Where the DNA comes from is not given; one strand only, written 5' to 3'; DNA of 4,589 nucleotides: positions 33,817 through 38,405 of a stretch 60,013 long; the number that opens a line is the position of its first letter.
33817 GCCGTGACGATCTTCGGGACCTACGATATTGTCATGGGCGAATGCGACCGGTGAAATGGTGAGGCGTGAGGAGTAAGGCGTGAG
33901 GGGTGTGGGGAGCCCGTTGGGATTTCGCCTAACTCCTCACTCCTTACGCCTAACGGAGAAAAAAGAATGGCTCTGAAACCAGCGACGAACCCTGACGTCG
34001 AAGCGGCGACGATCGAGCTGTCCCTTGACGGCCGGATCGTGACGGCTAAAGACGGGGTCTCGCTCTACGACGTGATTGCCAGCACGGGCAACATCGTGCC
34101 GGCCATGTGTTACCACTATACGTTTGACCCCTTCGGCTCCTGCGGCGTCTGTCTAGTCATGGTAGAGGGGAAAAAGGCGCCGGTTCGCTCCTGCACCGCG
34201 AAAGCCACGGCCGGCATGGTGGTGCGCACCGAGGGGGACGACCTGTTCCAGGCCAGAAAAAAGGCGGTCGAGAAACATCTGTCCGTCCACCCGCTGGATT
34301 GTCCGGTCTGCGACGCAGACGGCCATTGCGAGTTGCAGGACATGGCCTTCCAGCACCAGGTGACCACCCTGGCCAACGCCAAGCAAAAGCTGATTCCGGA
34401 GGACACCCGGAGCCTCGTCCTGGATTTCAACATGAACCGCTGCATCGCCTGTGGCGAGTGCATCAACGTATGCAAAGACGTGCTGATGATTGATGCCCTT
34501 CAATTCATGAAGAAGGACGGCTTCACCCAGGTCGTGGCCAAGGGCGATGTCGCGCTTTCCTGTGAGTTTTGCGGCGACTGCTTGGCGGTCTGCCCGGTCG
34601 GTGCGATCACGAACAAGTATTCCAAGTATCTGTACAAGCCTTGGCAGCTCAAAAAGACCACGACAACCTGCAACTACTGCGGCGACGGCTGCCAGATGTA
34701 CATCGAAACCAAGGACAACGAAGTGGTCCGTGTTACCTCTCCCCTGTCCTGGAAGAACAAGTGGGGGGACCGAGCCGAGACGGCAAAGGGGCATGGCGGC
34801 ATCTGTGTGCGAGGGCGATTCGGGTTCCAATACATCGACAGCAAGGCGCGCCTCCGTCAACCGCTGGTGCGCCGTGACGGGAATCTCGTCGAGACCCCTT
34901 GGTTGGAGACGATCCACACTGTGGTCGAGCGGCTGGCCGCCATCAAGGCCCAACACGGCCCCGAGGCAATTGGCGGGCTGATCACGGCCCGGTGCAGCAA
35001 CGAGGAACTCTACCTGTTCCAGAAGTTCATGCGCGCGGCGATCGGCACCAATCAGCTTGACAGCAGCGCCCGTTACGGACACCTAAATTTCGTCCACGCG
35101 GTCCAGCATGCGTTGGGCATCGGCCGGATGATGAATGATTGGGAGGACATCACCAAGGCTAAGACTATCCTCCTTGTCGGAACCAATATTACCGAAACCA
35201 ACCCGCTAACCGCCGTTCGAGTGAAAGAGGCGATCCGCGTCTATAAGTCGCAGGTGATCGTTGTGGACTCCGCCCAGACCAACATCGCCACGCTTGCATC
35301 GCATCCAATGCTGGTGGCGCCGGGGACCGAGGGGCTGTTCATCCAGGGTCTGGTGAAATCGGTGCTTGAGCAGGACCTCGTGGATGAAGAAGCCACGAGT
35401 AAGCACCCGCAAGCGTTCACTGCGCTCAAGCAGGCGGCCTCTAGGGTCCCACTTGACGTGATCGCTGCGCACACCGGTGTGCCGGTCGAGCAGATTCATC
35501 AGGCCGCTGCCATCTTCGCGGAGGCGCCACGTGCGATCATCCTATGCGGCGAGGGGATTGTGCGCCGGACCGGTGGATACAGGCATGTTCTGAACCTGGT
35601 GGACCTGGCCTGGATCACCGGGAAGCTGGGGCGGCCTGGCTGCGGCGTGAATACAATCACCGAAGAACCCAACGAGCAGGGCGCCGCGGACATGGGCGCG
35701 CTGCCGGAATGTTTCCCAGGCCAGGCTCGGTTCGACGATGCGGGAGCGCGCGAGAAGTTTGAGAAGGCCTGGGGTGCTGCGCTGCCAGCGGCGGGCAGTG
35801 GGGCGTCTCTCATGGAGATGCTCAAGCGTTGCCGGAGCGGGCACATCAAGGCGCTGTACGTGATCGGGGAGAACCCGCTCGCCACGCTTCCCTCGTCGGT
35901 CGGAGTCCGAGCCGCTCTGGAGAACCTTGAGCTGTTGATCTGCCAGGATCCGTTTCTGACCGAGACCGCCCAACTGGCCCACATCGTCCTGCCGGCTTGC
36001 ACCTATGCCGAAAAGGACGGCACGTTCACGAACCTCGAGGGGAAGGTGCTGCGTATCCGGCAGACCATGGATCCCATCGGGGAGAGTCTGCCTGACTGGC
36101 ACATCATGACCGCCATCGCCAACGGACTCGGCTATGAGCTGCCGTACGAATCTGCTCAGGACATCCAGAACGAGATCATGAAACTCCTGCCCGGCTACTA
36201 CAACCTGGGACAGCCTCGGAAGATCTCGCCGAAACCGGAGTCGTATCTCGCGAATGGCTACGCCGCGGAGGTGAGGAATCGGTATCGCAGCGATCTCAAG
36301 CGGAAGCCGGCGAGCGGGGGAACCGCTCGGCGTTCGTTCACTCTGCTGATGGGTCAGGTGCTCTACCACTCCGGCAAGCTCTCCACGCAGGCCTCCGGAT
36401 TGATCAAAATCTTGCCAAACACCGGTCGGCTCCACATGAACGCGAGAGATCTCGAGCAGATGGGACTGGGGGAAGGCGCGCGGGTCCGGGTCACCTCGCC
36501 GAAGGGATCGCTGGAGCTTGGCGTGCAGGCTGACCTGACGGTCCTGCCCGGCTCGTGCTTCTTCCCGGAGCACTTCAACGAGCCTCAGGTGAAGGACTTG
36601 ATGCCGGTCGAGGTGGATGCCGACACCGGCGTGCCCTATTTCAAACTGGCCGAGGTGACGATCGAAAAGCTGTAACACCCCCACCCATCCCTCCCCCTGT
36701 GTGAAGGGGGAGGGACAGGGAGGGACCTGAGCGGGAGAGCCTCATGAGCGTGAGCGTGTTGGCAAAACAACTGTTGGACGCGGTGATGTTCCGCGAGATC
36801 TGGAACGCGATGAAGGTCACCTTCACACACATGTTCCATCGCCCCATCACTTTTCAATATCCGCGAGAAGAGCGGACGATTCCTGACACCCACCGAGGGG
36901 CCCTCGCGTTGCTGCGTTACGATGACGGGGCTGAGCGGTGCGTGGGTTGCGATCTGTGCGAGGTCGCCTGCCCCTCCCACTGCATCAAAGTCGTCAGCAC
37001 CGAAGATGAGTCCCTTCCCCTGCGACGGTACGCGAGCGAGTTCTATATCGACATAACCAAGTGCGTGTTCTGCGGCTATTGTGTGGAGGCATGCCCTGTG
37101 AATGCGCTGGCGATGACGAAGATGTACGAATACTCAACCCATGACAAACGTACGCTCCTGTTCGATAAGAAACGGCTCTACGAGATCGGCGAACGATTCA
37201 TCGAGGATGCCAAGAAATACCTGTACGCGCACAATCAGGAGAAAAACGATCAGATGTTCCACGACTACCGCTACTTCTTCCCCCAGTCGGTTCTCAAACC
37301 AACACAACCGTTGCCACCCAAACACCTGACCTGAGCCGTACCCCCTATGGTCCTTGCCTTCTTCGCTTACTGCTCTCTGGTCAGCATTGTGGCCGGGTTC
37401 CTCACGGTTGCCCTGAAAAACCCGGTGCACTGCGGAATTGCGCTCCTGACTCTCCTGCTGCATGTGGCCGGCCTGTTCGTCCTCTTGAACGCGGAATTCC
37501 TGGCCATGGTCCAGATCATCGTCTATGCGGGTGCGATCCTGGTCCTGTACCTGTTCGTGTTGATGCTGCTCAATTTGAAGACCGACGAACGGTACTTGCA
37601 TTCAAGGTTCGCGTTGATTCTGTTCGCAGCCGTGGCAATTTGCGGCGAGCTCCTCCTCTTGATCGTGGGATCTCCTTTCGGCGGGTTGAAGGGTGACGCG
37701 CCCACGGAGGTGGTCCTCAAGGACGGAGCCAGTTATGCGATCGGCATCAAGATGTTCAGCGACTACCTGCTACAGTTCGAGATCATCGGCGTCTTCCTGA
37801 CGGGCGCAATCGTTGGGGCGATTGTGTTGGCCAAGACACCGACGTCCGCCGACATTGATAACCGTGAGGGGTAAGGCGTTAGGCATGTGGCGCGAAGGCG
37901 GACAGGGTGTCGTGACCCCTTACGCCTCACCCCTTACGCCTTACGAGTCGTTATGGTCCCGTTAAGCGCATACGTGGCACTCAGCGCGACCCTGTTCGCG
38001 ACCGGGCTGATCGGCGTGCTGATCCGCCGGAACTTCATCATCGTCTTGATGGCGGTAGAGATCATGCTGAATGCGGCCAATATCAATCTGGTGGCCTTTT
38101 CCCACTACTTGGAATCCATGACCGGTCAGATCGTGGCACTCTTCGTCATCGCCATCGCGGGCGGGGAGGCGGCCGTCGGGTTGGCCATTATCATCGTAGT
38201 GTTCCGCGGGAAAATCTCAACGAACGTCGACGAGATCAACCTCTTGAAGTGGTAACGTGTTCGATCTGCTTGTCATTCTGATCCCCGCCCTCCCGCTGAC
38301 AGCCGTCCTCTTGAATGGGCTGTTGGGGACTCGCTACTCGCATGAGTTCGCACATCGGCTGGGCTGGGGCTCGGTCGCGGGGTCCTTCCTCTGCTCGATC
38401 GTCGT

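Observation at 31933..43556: Almost every long spacer of the nuo operon carries its own variant of the heptad element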

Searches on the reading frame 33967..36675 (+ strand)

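Call 14: search_protein_families(library=pfam, proteins=[window:33967-36675:+])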
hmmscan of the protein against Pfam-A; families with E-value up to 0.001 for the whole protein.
window:33967-36675:+ (902 aa): 12 families
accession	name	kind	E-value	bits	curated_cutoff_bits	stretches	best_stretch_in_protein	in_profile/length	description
PF00384.28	Molybdopterin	-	4.3e-58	197.5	24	1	295-719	1-352/353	Molybdopterin oxidoreductase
PF13510.11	Fer2_4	-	9.6e-15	54.9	22.8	1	14-89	2-80/82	2Fe-2S iron-sulfur cluster binding domain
PF10588.14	NADH-G_4Fe-4S_3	-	4.2e-14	52.2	27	1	97-133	1-37/40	NADH-ubiquinone oxidoreductase-G iron-sulfur binding region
PF01568.27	Molydop_binding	-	1.6e-11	44.7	26.8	1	817-894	29-108/110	Molydopterin dinucleotide binding domain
PF22117.2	Fer4_Nqo3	-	2.2e-09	37.8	27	1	153-215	5-67/67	NADH-quinone oxidoreductase subunit 3, ferredoxin-like domain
PF04879.21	Molybdop_Fe4S4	-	3e-09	37.1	22.7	1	229-291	2-54/55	Molybdopterin oxidoreductase Fe4S4 domain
PF12838.12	Fer4_7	-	6.6e-07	30.1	27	1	158-213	1-52/52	4Fe-4S dicluster domain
PF14697.11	Fer4_21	-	4.6e-06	27.1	35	1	156-215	5-58/59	4Fe-4S dicluster domain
PF25160.1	LdpA_Fe-S-bd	-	9.1e-06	25.8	27.6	0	195-216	24-45/49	LdpA Fe-S cluster-binding domain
PF13237.11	Fer4_10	-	2.4e-05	24.6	25.5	0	198-243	8-49/53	4Fe-4S dicluster domain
PF13187.11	Fer4_9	-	9.5e-05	22.8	27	1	158-214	1-52/52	4Fe-4S dicluster domain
PF00037.32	Fer4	-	0.00034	20.7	21.1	0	199-215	8-24/24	4Fe-4S binding domain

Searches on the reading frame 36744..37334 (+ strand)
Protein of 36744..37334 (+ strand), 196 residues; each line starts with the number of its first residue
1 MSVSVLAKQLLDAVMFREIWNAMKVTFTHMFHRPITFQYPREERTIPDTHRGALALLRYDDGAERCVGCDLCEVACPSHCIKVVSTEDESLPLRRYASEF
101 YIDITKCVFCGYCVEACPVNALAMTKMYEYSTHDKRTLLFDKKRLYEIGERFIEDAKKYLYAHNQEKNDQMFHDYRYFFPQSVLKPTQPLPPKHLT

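Call 14: search_protein_families(library=pfam, proteins=[window:36744-37334:+])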
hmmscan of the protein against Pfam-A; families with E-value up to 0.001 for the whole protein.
window:36744-37334:+ (196 aa): 13 families
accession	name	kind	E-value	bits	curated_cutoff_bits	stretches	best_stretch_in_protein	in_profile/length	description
PF12838.12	Fer4_7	-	7.9e-14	52.3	27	2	65-121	1-52/52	4Fe-4S dicluster domain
PF00037.32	Fer4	-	7e-13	48.2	21.1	2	101-122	2-23/24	4Fe-4S binding domain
PF13183.11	Fer4_8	-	3.3e-09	37.6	27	1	104-135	2-33/68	4Fe-4S dicluster domain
PF13484.11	Fer4_16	-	8.1e-09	36.6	30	1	106-135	1-31/66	4Fe-4S double cluster binding domain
PF13187.11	Fer4_9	-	6.5e-08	32.9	27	1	65-121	1-51/52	4Fe-4S dicluster domain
PF12797.12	Fer4_2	-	1.7e-07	31.2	24.5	0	101-119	4-22/22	4Fe-4S binding domain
PF13237.11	Fer4_10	-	3e-07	30.7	25.5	1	63-118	6-53/53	4Fe-4S dicluster domain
PF12837.12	Fer4_6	-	3.1e-07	30.5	25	1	101-122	3-24/24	4Fe-4S binding domain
PF13534.11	Fer4_17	-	2.3e-06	28.5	22.2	0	61-79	41-59/61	4Fe-4S dicluster domain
PF14697.11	Fer4_21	-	2.6e-06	27.9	35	1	64-124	6-59/59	4Fe-4S dicluster domain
PF25160.1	LdpA_Fe-S-bd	-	5.2e-05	23.4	27.6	0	63-85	25-47/49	LdpA Fe-S cluster-binding domain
PF12798.12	Fer4_3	-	0.00059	20.9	27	0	107-121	1-15/15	4Fe-4S binding domain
PF12800.12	Fer4_4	-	0.00094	19.8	24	0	64-77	2-15/17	4Fe-4S binding domain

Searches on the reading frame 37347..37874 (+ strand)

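Call 14: search_protein_families(library=pfam, proteins=[window:37347-37874:+])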
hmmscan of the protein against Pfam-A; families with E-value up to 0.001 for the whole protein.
window:37347-37874:+ (175 aa): 1 family
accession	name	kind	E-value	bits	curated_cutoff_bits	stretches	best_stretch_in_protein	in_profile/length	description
PF00499.25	Oxidored_q3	-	8.9e-34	116.8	33.2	1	17-161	2-146/146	NADH-ubiquinone/plastoquinone oxidoreductase chain 6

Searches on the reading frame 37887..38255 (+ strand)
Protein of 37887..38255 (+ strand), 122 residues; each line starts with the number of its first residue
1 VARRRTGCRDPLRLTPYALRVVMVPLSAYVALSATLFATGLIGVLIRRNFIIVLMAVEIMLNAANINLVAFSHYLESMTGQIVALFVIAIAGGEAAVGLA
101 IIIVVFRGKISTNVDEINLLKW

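Call 14: search_protein_families(library=pfam, proteins=[window:37887-38255:+])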
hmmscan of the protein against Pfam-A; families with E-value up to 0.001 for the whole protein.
window:37887-38255:+ (122 aa): 1 family
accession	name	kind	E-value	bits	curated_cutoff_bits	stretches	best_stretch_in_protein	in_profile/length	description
PF00420.29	Oxidored_q2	-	8.9e-26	89.9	26.1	1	29-122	2-95/95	NADH-ubiquinone/plastoquinone oxidoreductase chain 4L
